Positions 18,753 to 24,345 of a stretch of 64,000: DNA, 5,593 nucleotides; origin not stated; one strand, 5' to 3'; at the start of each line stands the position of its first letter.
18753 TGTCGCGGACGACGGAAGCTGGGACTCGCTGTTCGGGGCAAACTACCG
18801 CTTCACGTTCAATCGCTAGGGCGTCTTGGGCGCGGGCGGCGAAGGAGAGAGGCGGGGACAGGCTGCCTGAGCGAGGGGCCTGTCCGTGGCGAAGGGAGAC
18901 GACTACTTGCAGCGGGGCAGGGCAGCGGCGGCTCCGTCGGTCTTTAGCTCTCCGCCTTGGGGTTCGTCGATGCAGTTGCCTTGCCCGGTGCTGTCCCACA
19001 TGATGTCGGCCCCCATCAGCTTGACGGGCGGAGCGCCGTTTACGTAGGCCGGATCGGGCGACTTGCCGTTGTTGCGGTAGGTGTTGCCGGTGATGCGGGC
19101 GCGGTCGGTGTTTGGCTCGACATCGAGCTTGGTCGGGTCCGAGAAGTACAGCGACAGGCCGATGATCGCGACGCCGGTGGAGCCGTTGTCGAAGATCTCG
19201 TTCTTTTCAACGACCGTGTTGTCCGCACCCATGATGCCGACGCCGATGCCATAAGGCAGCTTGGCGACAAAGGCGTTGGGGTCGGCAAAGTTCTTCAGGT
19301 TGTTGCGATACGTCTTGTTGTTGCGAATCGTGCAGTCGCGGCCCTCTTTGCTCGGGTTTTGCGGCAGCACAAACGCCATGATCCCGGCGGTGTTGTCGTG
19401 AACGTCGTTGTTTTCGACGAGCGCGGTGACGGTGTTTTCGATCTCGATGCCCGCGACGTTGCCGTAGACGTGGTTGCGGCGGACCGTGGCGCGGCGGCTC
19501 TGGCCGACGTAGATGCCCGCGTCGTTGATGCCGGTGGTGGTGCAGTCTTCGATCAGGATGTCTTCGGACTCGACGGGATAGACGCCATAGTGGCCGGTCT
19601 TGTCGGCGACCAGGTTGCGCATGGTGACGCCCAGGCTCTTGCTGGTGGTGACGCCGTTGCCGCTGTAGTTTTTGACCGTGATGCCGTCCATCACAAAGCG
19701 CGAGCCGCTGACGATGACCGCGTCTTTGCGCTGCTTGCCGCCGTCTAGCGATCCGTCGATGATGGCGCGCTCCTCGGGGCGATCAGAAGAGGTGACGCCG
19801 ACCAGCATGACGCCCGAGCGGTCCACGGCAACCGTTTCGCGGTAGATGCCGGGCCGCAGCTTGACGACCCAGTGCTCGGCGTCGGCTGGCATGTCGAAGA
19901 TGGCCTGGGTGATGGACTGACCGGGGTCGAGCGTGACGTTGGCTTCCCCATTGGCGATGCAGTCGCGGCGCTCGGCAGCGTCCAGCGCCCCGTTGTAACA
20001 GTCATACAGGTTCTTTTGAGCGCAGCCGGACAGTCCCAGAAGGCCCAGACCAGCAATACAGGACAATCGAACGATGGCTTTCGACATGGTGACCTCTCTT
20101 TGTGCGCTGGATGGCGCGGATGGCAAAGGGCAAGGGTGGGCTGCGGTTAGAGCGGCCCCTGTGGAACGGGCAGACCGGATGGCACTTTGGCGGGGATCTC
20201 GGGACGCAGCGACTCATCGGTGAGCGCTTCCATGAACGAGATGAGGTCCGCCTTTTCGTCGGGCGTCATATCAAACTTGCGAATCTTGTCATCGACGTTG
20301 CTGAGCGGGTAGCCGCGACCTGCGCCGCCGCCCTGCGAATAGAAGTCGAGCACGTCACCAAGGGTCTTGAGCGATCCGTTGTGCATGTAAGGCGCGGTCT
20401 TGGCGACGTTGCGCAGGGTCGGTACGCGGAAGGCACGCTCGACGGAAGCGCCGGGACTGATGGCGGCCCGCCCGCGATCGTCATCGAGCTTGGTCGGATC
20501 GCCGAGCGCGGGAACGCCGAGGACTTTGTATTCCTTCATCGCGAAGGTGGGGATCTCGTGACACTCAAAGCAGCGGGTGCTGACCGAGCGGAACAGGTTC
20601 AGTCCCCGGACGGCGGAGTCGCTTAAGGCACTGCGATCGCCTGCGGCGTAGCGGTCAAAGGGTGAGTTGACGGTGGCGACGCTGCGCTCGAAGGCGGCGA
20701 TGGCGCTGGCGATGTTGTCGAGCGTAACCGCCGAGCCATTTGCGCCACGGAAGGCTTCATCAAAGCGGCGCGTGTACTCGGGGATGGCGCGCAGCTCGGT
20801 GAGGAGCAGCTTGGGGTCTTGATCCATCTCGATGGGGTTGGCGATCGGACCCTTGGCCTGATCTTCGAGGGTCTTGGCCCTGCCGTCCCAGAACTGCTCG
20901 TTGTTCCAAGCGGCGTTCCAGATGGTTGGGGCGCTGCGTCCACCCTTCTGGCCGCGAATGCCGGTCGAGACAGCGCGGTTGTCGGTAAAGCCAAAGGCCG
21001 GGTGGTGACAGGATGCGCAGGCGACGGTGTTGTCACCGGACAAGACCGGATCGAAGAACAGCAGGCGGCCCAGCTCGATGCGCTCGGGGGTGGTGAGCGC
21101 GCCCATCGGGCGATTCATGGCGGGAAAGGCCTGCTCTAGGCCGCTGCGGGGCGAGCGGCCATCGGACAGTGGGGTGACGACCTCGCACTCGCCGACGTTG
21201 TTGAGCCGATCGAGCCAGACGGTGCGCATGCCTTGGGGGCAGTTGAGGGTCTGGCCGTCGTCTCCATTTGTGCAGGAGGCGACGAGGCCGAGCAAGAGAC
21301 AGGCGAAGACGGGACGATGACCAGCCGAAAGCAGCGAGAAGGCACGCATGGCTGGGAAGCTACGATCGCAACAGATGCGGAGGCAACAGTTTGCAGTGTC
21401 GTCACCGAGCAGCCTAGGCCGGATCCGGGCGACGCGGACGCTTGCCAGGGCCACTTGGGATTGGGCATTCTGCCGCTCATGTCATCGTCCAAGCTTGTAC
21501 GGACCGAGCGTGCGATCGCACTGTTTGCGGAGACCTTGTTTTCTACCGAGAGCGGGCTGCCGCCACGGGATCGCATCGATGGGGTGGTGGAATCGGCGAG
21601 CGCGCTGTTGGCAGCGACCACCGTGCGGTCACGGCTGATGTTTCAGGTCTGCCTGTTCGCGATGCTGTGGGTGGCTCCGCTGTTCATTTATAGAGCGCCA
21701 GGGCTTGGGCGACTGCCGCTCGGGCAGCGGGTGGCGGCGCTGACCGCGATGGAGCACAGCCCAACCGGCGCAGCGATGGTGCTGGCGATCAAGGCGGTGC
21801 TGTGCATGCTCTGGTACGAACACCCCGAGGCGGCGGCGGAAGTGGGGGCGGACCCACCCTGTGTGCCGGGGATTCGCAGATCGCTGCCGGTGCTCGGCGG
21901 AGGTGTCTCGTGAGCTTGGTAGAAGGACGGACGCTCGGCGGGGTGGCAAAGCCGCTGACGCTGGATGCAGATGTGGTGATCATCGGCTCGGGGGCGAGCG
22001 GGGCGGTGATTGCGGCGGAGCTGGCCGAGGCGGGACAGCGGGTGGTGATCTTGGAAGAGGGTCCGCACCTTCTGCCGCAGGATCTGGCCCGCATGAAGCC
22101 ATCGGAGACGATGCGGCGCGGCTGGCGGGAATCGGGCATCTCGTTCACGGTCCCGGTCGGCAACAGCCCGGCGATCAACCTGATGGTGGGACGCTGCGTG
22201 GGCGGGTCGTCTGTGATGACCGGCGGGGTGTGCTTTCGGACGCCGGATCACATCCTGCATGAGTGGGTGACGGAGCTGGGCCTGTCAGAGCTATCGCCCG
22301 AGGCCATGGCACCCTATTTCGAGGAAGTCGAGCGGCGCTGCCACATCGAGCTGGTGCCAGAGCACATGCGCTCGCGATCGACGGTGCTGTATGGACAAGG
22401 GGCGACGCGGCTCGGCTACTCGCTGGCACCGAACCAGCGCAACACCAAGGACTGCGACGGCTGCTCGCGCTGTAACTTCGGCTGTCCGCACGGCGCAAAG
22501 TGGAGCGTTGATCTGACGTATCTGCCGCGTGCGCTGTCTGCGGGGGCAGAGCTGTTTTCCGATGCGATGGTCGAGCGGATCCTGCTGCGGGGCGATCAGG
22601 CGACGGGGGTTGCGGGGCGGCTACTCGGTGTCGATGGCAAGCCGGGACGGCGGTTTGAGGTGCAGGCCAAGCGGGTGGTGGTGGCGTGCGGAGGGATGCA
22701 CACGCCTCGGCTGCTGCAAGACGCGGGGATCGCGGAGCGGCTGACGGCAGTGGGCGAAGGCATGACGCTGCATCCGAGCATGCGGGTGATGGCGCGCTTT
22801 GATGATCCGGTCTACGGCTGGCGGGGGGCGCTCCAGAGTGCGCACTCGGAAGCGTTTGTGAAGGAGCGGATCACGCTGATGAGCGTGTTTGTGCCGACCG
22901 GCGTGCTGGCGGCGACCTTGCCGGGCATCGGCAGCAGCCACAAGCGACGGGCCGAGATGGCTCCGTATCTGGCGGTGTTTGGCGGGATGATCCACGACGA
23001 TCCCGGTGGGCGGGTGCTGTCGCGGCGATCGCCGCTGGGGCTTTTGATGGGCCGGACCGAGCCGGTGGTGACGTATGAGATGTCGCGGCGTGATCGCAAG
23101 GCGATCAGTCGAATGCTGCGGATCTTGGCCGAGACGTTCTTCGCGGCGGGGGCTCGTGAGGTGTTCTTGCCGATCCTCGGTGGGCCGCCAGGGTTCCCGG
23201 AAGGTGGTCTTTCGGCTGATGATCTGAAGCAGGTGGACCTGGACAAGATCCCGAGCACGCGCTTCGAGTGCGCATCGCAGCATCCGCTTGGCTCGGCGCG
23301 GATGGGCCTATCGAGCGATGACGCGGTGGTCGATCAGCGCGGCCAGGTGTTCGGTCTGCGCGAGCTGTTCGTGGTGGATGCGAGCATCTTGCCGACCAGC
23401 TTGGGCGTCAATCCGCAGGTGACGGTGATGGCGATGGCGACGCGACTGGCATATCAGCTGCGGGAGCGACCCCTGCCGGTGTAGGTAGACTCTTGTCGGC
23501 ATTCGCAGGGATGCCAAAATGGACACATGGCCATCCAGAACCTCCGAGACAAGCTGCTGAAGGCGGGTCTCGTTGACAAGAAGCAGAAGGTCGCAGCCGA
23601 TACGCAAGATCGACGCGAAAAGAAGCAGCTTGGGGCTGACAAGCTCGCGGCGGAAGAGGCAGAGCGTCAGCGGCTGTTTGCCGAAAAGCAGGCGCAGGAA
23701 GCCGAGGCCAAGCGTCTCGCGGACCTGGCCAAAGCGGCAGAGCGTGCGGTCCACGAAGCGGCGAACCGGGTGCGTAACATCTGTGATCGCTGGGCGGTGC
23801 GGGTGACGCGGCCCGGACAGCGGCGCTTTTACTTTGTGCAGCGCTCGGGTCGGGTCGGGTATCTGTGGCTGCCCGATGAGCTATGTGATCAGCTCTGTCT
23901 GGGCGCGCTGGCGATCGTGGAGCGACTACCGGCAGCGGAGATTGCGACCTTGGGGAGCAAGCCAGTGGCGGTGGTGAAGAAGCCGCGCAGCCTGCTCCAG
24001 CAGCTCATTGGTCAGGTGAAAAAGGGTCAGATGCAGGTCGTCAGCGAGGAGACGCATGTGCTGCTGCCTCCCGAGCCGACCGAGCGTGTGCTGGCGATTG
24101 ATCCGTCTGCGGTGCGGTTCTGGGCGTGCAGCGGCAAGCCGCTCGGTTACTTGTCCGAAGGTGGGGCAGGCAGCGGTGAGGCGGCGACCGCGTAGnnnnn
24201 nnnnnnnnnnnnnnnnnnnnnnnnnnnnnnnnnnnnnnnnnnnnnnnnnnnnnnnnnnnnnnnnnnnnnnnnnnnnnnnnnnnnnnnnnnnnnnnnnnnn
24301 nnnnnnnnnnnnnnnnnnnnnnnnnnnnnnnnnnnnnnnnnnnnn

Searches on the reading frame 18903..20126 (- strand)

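Call 33: search_protein_families(library=pfam, proteins=[window:18903-20126:-], max_evalue=0.0001)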
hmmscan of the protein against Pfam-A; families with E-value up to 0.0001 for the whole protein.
window:18903-20126:- (407 aa): 4 families
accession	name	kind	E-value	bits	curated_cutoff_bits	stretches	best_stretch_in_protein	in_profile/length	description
PF13229.12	Beta_helix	-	7.5e-22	78.1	25.9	2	136-250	25-143/158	Right handed beta helix region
PF05048.19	NosD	-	6.6e-11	42.5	23.6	1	144-352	5-171/212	Periplasmic copper-binding protein (NosD)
PF01095.25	Pectinesterase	-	3.3e-05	23.2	27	0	70-158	13-103/298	Pectinesterase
PF12708.12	Pect-lyase_RHGA_epim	-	9.9e-05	22.7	27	0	171-249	136-212/213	Rhamnogalacturonase A/epimerase, pectate lyase-like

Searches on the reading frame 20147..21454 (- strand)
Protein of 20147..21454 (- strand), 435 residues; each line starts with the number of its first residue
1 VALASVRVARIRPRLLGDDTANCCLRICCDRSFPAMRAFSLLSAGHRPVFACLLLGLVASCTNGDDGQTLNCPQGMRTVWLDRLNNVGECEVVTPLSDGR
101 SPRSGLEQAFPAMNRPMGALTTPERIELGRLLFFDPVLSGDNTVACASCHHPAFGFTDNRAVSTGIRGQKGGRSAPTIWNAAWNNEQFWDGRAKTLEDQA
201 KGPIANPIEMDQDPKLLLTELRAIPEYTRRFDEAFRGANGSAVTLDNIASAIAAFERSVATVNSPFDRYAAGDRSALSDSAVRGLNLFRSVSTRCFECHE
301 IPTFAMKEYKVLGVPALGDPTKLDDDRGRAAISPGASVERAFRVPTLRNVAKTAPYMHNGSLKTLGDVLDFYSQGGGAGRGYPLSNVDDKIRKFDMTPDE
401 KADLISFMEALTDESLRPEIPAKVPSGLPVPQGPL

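Call 33: search_protein_families(library=pfam, proteins=[window:20147-21454:-], max_evalue=0.0001)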
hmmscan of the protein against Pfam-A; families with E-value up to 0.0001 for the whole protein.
window:20147-21454:- (435 aa): 2 families
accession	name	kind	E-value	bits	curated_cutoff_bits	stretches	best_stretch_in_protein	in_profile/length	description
PF03150.19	CCP_MauG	-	9e-59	198.8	25.6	1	123-274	1-148/149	Di-haem cytochrome c peroxidase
PF21419.2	RoxA-like_Cyt-c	-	3.3e-05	23.8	26.7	1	345-370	5-30/39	RoxA-like, cytochrome c-like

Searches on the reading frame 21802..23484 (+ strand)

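Call 33: search_protein_families(library=pfam, proteins=[window:21802-23484:+], max_evalue=0.0001)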
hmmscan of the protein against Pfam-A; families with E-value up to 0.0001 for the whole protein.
window:21802-23484:+ (560 aa): 8 families
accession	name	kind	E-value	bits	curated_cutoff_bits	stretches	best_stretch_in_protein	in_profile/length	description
PF00732.25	GMC_oxred_N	-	6.6e-44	150.8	23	1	57-325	2-217/218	GMC oxidoreductase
PF05199.19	GMC_oxred_C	-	2e-23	84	24.6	1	421-546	20-139/139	GMC oxidoreductase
PF00890.30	FAD_binding_2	-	3.7e-11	43.3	20.4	1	57-88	1-32/414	FAD binding domain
PF01266.30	DAO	-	6.6e-10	39.5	27.9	1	57-88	1-32/353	FAD dependent oxidoreductase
PF07992.20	Pyr_redox_2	-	3.3e-07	30.5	26.1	1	54-115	141-200/291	Pyridine nucleotide-disulphide oxidoreductase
PF13450.12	NAD_binding_8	-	1.2e-06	29.2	21.9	1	60-90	1-31/68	NAD(P)-binding Rossmann-like domain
PF03486.20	HI0933_like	-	5.7e-06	26.4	50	0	57-89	2-34/244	HI0933-like protein Rossmann domain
PF01494.25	FAD_binding_3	-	6.8e-06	26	22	1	55-105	1-51/349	FAD binding domain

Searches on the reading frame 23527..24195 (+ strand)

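Call 3: search_protein_families(library=pfam, proteins=[window:23527-24195:+], max_evalue=0.01)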
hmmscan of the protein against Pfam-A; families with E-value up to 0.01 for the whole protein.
window:23527-24195:+ (222 aa): 1 family
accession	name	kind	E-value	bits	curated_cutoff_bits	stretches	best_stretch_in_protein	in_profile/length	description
PF09831.14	DUF2058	-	6.5e-14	52.9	25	1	6-133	2-124/174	Uncharacterized protein conserved in bacteria (DUF2058)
